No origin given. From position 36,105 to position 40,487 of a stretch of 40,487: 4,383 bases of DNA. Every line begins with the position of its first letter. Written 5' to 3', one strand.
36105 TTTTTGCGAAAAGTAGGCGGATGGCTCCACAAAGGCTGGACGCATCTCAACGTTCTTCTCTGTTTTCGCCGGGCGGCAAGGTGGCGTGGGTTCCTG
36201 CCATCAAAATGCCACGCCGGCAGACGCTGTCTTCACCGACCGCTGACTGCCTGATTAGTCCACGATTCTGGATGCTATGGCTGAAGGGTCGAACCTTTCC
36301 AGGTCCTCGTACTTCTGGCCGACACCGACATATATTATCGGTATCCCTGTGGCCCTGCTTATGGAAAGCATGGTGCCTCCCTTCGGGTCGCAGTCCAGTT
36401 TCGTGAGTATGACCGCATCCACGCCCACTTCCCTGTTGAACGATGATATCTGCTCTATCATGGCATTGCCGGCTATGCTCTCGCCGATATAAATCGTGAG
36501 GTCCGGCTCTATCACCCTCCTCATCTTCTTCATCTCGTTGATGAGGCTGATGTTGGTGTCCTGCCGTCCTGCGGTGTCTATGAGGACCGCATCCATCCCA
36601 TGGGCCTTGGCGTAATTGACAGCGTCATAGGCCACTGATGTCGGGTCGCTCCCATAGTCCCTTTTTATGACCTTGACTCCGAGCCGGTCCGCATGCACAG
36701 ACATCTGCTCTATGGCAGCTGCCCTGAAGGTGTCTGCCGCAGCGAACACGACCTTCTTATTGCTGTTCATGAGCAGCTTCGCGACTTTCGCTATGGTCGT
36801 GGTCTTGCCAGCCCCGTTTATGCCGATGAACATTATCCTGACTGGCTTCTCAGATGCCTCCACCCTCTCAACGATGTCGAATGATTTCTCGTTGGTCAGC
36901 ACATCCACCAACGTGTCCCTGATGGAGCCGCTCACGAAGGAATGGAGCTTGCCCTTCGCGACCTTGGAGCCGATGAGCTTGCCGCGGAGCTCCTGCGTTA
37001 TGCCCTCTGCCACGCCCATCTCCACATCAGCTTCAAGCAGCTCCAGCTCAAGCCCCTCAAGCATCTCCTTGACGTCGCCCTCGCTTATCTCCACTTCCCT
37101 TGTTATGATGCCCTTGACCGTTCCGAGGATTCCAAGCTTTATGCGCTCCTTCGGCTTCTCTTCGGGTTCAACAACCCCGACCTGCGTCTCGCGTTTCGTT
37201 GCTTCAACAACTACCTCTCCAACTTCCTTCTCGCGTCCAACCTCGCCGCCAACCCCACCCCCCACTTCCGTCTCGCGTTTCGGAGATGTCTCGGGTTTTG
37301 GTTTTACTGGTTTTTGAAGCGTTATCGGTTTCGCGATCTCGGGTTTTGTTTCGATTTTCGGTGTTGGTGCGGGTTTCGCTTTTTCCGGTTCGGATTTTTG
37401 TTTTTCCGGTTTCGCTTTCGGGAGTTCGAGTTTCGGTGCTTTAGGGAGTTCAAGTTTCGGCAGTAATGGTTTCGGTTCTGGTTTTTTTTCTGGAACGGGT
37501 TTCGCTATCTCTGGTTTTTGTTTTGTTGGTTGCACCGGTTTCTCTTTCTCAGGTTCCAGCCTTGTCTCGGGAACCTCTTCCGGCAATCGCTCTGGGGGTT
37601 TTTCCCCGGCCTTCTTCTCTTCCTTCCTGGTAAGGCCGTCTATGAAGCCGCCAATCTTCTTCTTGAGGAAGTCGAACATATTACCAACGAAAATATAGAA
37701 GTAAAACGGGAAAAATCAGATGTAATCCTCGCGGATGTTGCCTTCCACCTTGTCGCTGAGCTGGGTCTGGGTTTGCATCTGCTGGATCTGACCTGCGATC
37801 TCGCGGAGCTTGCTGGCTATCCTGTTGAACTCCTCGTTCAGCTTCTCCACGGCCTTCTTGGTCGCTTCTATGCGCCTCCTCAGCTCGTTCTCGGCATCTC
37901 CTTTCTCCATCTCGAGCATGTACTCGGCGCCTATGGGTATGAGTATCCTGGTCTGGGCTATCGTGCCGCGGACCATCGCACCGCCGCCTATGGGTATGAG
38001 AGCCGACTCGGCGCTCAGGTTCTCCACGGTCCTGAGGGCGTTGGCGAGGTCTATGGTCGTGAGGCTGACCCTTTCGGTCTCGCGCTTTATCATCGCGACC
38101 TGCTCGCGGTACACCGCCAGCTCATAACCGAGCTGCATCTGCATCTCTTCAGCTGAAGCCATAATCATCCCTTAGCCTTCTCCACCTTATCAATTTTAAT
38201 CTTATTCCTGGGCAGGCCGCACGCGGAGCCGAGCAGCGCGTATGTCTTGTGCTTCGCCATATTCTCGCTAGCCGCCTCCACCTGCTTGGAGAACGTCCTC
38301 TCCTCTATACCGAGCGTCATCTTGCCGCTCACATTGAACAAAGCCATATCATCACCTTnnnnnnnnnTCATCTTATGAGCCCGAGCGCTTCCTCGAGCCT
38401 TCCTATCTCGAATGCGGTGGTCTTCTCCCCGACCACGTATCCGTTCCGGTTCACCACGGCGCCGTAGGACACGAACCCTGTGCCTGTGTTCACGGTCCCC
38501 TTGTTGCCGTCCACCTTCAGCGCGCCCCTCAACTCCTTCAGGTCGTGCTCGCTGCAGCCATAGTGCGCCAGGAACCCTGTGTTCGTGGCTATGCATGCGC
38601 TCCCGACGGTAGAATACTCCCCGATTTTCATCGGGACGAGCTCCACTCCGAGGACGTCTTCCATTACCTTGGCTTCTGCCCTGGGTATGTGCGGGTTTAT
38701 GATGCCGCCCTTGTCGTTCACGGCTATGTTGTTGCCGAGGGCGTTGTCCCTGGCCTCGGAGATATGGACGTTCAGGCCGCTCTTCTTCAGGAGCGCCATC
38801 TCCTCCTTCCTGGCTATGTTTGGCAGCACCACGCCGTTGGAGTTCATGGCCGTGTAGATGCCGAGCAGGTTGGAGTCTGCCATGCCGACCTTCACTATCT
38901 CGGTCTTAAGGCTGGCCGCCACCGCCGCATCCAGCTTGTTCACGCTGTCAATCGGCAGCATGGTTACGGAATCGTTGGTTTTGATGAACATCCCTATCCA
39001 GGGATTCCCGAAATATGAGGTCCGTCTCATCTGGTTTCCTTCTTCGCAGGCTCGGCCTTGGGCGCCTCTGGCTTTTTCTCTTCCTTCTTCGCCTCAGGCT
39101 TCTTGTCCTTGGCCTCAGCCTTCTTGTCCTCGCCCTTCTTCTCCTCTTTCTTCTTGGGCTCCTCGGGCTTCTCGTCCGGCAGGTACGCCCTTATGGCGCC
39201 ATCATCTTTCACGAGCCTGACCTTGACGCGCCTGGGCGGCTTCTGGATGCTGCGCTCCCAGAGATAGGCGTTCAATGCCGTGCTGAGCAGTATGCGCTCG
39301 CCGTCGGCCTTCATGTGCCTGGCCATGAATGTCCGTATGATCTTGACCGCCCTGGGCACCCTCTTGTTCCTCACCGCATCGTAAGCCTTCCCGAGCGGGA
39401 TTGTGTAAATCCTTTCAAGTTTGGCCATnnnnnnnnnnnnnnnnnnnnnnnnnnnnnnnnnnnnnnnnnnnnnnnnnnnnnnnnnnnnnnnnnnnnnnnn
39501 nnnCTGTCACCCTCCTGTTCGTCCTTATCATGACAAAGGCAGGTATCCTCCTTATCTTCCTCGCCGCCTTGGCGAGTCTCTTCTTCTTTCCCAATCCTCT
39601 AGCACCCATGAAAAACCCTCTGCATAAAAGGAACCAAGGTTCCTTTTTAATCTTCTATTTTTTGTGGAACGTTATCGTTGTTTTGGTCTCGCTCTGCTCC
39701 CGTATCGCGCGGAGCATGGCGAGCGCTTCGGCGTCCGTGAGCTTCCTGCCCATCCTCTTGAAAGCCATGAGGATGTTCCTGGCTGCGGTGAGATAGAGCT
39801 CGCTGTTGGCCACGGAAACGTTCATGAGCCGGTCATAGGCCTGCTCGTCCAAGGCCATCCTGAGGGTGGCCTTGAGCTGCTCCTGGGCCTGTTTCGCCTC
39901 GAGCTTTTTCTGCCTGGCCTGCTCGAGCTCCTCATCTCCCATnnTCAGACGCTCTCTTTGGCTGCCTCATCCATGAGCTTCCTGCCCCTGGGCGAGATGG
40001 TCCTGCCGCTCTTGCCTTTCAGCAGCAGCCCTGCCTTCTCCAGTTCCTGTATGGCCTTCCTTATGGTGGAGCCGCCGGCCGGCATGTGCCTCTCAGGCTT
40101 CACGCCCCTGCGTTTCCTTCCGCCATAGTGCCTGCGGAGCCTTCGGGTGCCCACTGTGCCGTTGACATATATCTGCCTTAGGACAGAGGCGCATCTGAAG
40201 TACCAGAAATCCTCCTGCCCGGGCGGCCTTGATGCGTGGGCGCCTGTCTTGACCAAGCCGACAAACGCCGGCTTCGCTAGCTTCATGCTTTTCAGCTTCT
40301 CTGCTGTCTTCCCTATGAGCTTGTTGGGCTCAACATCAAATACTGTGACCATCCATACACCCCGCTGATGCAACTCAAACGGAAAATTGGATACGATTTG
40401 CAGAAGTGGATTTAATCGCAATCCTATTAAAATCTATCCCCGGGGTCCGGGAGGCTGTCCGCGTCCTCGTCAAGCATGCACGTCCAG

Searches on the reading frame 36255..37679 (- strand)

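Call 8: search_protein_families(library=pfam, proteins=[window:36255-37679:-], max_evalue=0.001)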
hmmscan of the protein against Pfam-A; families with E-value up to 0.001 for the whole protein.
window:36255-37679:- (474 aa): 5 families
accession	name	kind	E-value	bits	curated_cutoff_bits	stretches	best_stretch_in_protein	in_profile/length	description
PF00448.28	SRP54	-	1.3e-70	237.5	22.7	1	280-473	2-195/196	SRP54-type protein, GTPase domain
PF02881.24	SRP54_N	-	2.6e-08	34.4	22.4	1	189-243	10-64/75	SRP54-type protein, helical bundle domain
PF13604.12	AAA_30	-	4.5e-05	23.7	27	1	271-375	11-102/191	AAA domain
PF13207.12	AAA_17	-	0.00012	22.8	27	1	286-398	2-108/136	AAA domain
PF06414.18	Zeta_toxin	-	0.00015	21.7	22.3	1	273-384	10-118/199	Zeta toxin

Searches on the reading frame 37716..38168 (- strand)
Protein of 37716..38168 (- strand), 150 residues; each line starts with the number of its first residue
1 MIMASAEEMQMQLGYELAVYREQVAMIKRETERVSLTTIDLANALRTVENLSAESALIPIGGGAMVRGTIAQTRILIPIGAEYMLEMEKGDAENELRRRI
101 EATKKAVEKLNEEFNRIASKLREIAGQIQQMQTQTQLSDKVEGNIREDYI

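Call 8: search_protein_families(library=pfam, proteins=[window:37716-38168:-], max_evalue=0.001)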
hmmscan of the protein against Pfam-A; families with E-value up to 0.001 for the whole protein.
window:37716-38168:- (150 aa): 1 family
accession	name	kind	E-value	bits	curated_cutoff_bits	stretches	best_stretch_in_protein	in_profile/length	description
PF02996.22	Prefoldin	-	1.2e-18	67.6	23.2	1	20-133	1-119/120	Prefoldin subunit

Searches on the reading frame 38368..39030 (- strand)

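Call 8: search_protein_families(library=pfam, proteins=[window:38368-39030:-], max_evalue=0.001)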
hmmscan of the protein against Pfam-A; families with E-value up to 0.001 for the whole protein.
window:38368-39030:- (220 aa): 1 family
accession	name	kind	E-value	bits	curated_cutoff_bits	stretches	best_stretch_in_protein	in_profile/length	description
PF01912.23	eIF-6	-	4.4e-55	186.6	25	1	3-198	1-197/197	eIF-6 family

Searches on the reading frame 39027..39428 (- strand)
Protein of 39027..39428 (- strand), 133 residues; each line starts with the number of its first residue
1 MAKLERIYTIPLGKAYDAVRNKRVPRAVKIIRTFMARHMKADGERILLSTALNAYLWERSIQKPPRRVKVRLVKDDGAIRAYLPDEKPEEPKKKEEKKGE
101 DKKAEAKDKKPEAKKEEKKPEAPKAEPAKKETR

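Call 8: search_protein_families(library=pfam, proteins=[window:39027-39428:-], max_evalue=0.001)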
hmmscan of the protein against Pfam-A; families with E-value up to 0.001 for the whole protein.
window:39027-39428:- (133 aa): 1 family
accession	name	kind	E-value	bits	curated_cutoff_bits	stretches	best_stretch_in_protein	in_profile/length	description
PF01198.24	Ribosomal_L31e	-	6e-14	52.5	25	1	6-73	5-71/82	Ribosomal protein L31e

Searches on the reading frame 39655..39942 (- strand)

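Call 8: search_protein_families(library=pfam, proteins=[window:39655-39942:-], max_evalue=0.001)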
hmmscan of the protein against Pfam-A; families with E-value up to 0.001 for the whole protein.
window:39655-39942:- (95 aa): 1 family
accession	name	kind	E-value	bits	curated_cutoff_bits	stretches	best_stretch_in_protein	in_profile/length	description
PF01984.25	dsDNA_bind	-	1.7e-07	31.9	26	1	9-94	19-105/106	Double-stranded DNA-binding domain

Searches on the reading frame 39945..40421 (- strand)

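Call 8: search_protein_families(library=pfam, proteins=[window:39945-40421:-], max_evalue=0.001)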
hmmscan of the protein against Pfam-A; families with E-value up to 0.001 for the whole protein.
window:39945-40421:- (158 aa): 1 family
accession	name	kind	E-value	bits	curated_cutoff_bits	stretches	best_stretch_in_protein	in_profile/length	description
PF01090.25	Ribosomal_S19e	-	3.7e-45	153.5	29.4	1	26-156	1-133/137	Ribosomal protein S19e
